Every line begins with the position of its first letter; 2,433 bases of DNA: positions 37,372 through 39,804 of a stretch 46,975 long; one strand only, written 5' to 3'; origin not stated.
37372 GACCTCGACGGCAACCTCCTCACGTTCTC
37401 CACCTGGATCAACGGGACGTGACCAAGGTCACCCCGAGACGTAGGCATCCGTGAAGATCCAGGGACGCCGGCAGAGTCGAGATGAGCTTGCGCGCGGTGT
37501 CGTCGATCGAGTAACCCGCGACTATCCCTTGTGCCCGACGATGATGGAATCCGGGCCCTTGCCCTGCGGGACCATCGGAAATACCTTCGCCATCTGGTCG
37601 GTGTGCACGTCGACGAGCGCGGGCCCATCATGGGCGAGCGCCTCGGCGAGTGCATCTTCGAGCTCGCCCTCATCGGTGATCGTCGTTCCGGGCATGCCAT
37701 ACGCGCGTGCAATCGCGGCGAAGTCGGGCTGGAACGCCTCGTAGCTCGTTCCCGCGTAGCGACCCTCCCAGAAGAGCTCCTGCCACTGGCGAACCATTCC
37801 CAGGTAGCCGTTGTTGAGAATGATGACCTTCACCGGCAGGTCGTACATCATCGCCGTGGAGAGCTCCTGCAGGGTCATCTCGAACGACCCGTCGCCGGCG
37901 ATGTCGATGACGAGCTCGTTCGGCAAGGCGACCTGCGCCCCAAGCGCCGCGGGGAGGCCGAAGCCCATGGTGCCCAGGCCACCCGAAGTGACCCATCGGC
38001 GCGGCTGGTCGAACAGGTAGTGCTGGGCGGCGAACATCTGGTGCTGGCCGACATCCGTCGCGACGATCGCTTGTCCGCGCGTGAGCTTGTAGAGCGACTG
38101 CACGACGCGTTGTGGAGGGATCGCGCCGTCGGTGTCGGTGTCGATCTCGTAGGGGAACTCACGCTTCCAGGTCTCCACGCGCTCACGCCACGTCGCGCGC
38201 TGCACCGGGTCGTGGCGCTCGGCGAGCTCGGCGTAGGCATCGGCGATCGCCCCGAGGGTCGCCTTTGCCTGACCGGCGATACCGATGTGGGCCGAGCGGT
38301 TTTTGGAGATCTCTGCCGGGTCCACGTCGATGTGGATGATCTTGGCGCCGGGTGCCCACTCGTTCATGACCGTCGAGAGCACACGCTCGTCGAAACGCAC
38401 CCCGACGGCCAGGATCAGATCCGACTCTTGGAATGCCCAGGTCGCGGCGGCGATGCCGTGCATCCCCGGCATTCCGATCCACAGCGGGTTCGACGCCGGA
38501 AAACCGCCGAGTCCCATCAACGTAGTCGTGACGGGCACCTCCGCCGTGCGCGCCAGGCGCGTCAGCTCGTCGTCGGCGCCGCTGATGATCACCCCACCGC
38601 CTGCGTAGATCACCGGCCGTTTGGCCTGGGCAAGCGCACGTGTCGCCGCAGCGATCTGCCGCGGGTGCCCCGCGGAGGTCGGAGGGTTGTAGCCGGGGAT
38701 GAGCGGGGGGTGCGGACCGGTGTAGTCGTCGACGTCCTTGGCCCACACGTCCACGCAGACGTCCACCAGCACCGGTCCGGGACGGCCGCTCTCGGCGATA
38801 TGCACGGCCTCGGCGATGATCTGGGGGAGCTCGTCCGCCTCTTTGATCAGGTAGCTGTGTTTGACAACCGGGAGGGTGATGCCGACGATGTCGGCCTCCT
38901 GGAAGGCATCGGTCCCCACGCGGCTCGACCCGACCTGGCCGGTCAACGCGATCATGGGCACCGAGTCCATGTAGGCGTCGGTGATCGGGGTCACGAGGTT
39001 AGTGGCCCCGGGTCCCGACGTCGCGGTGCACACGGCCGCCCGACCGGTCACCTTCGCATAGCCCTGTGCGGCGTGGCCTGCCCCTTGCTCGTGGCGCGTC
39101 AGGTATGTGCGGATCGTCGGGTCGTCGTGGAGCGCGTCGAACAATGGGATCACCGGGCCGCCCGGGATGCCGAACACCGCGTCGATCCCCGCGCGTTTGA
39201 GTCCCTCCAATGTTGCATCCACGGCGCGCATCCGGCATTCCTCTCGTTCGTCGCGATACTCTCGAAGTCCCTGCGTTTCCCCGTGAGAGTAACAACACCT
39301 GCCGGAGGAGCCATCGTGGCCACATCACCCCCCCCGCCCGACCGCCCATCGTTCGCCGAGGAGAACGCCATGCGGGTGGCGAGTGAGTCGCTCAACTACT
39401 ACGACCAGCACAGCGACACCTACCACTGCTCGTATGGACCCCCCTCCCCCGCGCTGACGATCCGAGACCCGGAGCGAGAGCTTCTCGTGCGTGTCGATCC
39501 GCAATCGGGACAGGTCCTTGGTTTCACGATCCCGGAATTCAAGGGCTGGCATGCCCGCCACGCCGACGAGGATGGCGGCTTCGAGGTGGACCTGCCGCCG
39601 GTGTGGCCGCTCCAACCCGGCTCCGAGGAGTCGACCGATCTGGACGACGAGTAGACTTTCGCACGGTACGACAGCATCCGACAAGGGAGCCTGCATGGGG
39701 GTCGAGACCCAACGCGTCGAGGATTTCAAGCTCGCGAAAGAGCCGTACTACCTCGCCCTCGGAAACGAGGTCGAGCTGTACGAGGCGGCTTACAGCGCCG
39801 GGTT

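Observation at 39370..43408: Orphan CbbQ/NorQ-type AAA+ plus CbbO/NorD-type vWA module, preceded by a DUF2283-like small protein, with no RuBisCO, NOR or gas-vesicle client in the replicon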

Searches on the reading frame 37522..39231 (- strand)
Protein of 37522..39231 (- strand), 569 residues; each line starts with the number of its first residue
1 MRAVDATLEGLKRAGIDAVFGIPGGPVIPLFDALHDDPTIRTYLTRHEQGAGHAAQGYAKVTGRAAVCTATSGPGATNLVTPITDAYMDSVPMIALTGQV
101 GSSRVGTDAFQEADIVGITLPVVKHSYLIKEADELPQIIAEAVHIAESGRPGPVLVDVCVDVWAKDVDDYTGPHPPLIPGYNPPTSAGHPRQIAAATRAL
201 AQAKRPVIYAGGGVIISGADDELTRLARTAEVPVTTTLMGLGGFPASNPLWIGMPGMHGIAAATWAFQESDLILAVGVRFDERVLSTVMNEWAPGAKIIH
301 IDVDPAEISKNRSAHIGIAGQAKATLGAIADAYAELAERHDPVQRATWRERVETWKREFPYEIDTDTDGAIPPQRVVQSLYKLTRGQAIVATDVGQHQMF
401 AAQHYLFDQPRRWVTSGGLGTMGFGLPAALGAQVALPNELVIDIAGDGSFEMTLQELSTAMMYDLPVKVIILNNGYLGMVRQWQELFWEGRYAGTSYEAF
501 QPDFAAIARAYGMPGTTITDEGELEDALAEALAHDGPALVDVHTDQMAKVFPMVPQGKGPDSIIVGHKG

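Call 5: search_protein_families(library=pfam, proteins=[window:37522-39231:-], max_evalue=0.01)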
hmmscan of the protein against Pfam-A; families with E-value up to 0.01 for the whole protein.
window:37522-39231:- (569 aa): 3 families
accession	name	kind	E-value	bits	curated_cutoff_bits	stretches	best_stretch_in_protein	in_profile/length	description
PF02775.26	TPP_enzyme_C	-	5.2e-58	195.6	21.9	1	393-542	1-151/151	Thiamine pyrophosphate enzyme, C-terminal TPP binding domain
PF00205.28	TPP_enzyme_M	-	1.6e-45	154.6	30.4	1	193-328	1-136/137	Thiamine pyrophosphate enzyme, central domain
PF02776.23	TPP_enzyme_N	-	4.3e-38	130.2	26.8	1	1-117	1-118/119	Thiamine pyrophosphate enzyme, N-terminal TPP binding domain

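Call 6: search_protein_families(library=ncbifam, proteins=[window:37522-39231:-], max_evalue=0.01)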
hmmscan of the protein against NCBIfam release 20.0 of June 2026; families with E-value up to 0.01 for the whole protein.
window:37522-39231:- (569 aa): 55 families (the best 25 are shown)
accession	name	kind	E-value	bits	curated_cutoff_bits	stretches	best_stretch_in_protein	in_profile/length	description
TIGR00118.1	acolac_lg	equivalog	2.1e-224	746.1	538.35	1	2-564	2-554/557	biosynthetic-type acetolactate synthase large subunit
NF004710.0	PRK06048.1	equivalog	2e-210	700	976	1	1-563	8-556/561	acetolactate synthase large subunit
NF005860.0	PRK07789.1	equivalog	8.7e-208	691.5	881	1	5-565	38-599/615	acetolactate synthase large subunit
NF005651.0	PRK07418.1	subfamily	5.5e-204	678.9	942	1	5-562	23-577/617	acetolactate synthase large subunit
NF005824.0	PRK07710.1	equivalog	1e-197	658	976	1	6-561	22-565/573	acetolactate synthase large subunit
NF005058.0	PRK06466.1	equivalog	7.5e-192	638.8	951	1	8-554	11-557/574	acetolactate synthase 3 large subunit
NF006581.0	PRK09107.1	equivalog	1.9e-190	634.1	974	1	6-567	16-576/595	acetolactate synthase 3 large subunit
NF006524.0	PRK08978.1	equivalog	1.2e-189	631.2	738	1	4-562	4-542/548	acetolactate synthase 2 catalytic subunit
NF004919.0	PRK06276.1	equivalog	9.7e-188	625.1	866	1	1-564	1-557/582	acetolactate synthase large subunit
NF005228.0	PRK06725.1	equivalog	1.2e-187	624.6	991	1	5-565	20-566/571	acetolactate synthase large subunit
NF006525.0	PRK08979.1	equivalog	2.1e-184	614.1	1084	1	11-563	14-564/572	acetolactate synthase 3 large subunit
NF006016.1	PRK08155.1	equivalog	5.9e-179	596.1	870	1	8-559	10-547/554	acetolactate synthase large subunit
NF005364.0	PRK06882.1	equivalog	3.2e-178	593.7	1083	1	8-566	11-567/574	acetolactate synthase 3 large subunit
NF006319.0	PRK08527.1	equivalog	6.6e-176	586.1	905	1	7-559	10-553/565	acetolactate synthase large subunit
NF005936.0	PRK07979.1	equivalog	2.1e-175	584.4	1080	1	10-563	13-566/574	acetolactate synthase 3 large subunit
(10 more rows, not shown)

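Call 45: search_solved_structures(query=window:37522-39231:-, max_evalue=1e-60, show_alignments=1)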
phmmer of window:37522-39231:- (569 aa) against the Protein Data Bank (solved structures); distinct sequences matched with E-value up to 1e-60: 35.
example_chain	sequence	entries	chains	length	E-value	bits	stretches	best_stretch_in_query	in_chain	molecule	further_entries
3e9y_A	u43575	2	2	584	1.5e-148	499.1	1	3-564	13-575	Acetolactate synthase, chloroplastic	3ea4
7tzz_A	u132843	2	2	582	5e-148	497.4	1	3-564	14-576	Acetolactate synthase, chloroplastic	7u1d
6u9h_A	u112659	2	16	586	5.3e-148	497.3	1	3-564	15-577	Acetolactate synthase, chloroplastic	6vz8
1ybh_A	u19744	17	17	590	5.5e-148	497.2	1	3-564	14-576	Acetolactate synthase, chloroplast | Acetolactate synthase | Acetolactate synthase, chloroplastic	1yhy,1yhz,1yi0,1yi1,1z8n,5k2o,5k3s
8et5_A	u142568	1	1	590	7.6e-148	496.8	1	3-564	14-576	Acetolactate synthase, chloroplastic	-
7stq_A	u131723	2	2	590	3.4e-146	491.3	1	3-564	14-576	Acetolactate synthase, chloroplastic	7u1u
7u25_A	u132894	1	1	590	5.2e-146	490.7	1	3-564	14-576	Acetolactate synthase, chloroplastic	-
1jsc_A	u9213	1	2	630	6.4e-144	483.8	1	10-564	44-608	ACETOHYDROXY-ACID SYNTHASE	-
6u9d_A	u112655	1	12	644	7e-144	483.7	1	10-564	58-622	Acetolactate synthase catalytic subunit, mitochondrial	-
1n0h_A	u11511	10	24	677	8.3e-144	483.4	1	10-564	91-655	Acetolactate synthase | Acetolactate synthase, mitochondrial | Acetolactate synthase catalytic subunit, mitochondrial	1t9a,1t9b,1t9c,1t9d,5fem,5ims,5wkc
6lpi_A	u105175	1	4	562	6e-141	474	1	10-560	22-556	Acetolactate synthase isozyme 1 large subunit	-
6dek_A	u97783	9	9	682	4.7e-138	464.4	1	11-565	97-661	Acetolactate synthase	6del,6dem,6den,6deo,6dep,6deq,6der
9yjz_A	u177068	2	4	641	5.1e-135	454.4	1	11-561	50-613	Acetolactate synthase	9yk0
6wo1_A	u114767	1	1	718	3.4e-133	448.4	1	11-559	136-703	Acetohydroxyacid synthase catalytic subunit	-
7egv_A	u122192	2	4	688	1.1e-132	446.7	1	10-560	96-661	Acetolactate synthase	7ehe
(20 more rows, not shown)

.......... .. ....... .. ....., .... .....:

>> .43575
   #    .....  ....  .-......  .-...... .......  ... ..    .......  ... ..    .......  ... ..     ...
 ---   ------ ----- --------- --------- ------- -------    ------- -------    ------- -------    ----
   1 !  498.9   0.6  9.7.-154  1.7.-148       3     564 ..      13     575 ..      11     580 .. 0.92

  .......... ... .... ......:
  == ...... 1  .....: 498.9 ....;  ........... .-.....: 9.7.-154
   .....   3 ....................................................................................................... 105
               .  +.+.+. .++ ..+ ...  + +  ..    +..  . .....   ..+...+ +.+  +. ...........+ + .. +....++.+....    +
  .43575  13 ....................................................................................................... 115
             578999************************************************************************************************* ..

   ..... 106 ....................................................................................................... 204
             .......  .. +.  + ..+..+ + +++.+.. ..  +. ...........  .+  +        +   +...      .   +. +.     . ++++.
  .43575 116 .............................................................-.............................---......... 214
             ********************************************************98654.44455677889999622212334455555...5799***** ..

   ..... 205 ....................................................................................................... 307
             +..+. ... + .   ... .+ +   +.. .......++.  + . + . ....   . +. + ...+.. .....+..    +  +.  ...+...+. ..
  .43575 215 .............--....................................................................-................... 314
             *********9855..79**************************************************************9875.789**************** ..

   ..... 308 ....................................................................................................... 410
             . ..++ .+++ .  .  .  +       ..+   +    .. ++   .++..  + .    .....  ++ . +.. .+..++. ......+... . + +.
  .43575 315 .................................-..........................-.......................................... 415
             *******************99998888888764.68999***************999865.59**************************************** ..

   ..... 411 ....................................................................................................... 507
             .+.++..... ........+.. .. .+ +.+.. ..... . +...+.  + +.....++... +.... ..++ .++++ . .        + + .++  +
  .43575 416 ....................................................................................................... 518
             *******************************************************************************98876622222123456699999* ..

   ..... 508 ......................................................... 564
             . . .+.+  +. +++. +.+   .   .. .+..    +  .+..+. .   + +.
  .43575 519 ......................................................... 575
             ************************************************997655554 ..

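Call 62: find_related_loci(query=window:37522-39231:-, collection=metagenome_contigs, flank=6000)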
Query window:37522-39231:- (569 aa) in metagenome_contigs; peptide patterns used: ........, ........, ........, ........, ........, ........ (x = any residue, [..] = any of these).
600 stretches matched a pattern (row limit reached: there are more); 594 encode a relative of the query (tblastn E <= 1e-3); the best 80 are kept; 80 distinct loci.
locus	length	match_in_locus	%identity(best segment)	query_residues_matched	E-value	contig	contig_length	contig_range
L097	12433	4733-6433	77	1-569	0e+0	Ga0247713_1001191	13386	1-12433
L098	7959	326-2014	76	1-566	0e+0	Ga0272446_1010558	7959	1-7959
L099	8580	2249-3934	78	3-565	0e+0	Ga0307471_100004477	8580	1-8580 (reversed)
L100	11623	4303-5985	78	3-565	0e+0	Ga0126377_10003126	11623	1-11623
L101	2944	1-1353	74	113-565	0e+0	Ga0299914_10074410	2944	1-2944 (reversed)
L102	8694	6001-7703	76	1-569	0e+0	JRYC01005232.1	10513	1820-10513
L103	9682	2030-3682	52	1-557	0e+0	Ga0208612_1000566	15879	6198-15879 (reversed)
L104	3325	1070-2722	53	1-558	0e+0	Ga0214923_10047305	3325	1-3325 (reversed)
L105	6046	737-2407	53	1-564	0e+0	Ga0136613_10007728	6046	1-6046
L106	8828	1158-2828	53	1-564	0e+0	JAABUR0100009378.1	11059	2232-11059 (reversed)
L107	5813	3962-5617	52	1-557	0e+0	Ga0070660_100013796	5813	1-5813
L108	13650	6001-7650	52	1-557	1e-179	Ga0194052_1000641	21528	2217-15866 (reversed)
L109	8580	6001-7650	50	5-557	7e-177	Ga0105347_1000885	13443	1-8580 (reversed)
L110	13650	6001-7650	50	5-557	2e-175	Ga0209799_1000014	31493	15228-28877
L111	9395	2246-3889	52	6-565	3e-175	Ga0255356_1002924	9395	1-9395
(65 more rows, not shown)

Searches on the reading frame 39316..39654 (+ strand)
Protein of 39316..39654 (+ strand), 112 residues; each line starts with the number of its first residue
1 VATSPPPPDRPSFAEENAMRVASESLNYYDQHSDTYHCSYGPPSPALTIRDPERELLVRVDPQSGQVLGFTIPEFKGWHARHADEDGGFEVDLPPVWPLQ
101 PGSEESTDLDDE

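Call 5: search_protein_families(library=pfam, proteins=[window:39370-39654:+], max_evalue=0.01)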
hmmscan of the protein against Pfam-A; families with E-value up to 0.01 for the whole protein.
window:39370-39654:+ (94 aa): 0 families

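Call 6: search_protein_families(library=ncbifam, proteins=[window:39370-39654:+], max_evalue=0.01)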
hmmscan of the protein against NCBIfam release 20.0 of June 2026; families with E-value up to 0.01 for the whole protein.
window:39370-39654:+ (94 aa): 0 families

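Call 39: search_protein_families(library=pfam, proteins=[window:39316-39654:+], max_evalue=10)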
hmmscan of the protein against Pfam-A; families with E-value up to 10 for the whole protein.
window:39316-39654:+ (112 aa): 0 families

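Call 41: find_homologous_proteins(query=window:39316-39654:+, max_evalue=0.01)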
Query window:39316-39654:+ (112 aa): 198 proteins with E <= 0.01 among 200 candidates; the best 120 are listed.
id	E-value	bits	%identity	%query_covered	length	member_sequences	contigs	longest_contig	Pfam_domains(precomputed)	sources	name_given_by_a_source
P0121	1.2e-56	208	82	100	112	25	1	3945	-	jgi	jgi:hypothetical protein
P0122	9.2e-56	205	79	100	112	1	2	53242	-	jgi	jgi:hypothetical protein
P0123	2.5e-54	200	78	100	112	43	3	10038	-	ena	-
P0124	4.4e-54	200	84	88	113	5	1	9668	-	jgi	jgi:hypothetical protein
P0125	2.5e-53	197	77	100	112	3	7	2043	-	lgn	-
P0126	3.0e-53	197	77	100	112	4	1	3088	-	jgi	-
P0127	3.1e-52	194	78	88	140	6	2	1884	-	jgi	jgi:hypothetical protein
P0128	3.9e-52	193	76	100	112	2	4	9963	-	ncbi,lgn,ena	-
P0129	4.5e-52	193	74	100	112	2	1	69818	-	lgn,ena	-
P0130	4.8e-51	190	75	96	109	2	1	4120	-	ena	-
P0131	1.0e-50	189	75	89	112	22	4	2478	-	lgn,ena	-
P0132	3.5e-50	187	74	100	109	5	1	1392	-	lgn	-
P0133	3.0e-49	184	79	90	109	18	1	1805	-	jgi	jgi:hypothetical protein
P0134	3.4e-49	184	75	89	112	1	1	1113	-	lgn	-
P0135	1.6e-48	182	78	90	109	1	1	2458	-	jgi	jgi:hypothetical protein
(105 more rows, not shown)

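Call 47: predict_structure(alignment_id=A1)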
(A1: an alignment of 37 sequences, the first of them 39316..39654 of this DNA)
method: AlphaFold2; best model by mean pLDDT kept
length: 112 residues; sequences in the alignment: 37
mean_pLDDT: 75.8   pTM: 0.59
mean pLDDT of the five models: 75.8, 73.9, 73.2, 73.1, 73.1
residues with pLDDT >= 90: 35; 70-90: 40; 50-70: 21; < 50: 16
segments of 3 or more residues with pLDDT < 50: 1-4, 103-112
pLDDT, mean of each block of 10 residues (from residue 1): 50 53 73 92 84 91 89 92 86 83 47 41
secondary structure, 60 per line:
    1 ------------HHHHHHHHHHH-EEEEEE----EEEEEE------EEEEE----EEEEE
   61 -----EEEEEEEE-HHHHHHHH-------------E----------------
elements in order: H13-23 E25-30 E35-40 E47-51 E56-60 E66-73 H75-82

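Call 52: fold_search(model_id=the predicted structure, library=pdb)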
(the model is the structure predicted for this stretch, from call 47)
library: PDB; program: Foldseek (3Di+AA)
matches with E <= 10: 506; with E <= 0.001: 0
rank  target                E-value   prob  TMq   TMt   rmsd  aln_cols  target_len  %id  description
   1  6kyy_A                4.2e-01  0.47  0.28  0.09   4.8        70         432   11  Cu(II) complex of HOCl-induced flavoprotein disulfide reductase RclA from Escherichia coli (released 2020-02-05)
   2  1nhs                  6.5e-01  0.20  0.24  0.08   5.9        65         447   12  AN L40C MUTATION CONVERTS THE CYSTEINE-SULFENIC ACID REDOX CENTRE IN ENTEROCOCCAL NADH PEROXIDASE TO A DISULFIDE (released 1995-02-14)
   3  5u8u_B                6.5e-01  0.20  0.27  0.09   9.7       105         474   11  Dihydrolipoamide dehydrogenase (LpdG) from Pseudomonas aeruginosa (released 2017-02-15)
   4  9a5h_A                6.9e-01  0.66  0.32  0.09   4.2        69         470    9  Integrative model of DLDH1-ODP2 by crosslinking MS and deep learning (released 2024-09-18)
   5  5u8u_A                6.9e-01  0.15  0.28  0.09  12.3       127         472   13  Dihydrolipoamide dehydrogenase (LpdG) from Pseudomonas aeruginosa (released 2017-02-15)
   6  6kyy_D                7.4e-01  0.35  0.31  0.10   7.6        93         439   10  Cu(II) complex of HOCl-induced flavoprotein disulfide reductase RclA from Escherichia coli (released 2020-02-05)
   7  5u8v_B                7.8e-01  0.14  0.28  0.09  12.3       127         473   13  Dihydrolipoamide dehydrogenase (LpdG) from Pseudomonas aeruginosa bound to NAD+ (released 2017-02-15)
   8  1npx                  8.3e-01  0.18  0.24  0.08   6.3        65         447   14  STRUCTURE OF NADH PEROXIDASE FROM STREPTOCOCCUS FAECALIS 10C1 REFINED AT 2.16 ANGSTROMS RESOLUTION (released 1994-01-31)
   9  5u8u_C                8.3e-01  0.12  0.24  0.08  10.1       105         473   12  Dihydrolipoamide dehydrogenase (LpdG) from Pseudomonas aeruginosa (released 2017-02-15)
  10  3lxd                  8.9e-01  0.41  0.31  0.10   4.6        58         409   12  Crystal Structure of Ferredoxin Reductase ArR from Novosphingobium aromaticivorans (released 2010-06-23)
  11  1nhq                  8.9e-01  0.16  0.24  0.08   6.4        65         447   14  CRYSTALLOGRAPHIC ANALYSES OF NADH PEROXIDASE CYS42ALA AND CYS42SER MUTANTS: ACTIVE SITE STRUCTURE, MECHANISTIC IMPLICATI (released 1995-02-14)
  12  8ozz_MODEL_1_A        8.9e-01  0.13  0.21  0.21   9.1        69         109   10  PH domain of AKT-like kinase in Trypanosoma cruzi (released 2024-05-08)
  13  6kod_A                9.4e-01  0.44  0.31  0.09   4.6        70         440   10  Cu(II) complex of HOCl-induced flavoprotein disulfide reductase RclA C43S mutant from Escherichia coli (released 2020-02-05)
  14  6bz0_D                9.4e-01  0.16  0.27  0.08  10.2       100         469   10  1.83 Angstrom Resolution Crystal Structure of Dihydrolipoyl Dehydrogenase from Acinetobacter baumannii in Complex with (released 2018-01-03)
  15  2cdu_A                9.4e-01  0.13  0.21  0.07   7.4        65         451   12  The Crystal Structure of Water-forming NAD(P)H Oxidase from Lactobacillus sanfranciscensis (released 2006-07-17)
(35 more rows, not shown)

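Call 91: search_protein_families(library=padloc, proteins=[window:39316-39654:+], max_evalue=0.01)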
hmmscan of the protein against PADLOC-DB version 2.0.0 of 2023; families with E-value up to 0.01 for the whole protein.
window:39316-39654:+ (112 aa): 0 families
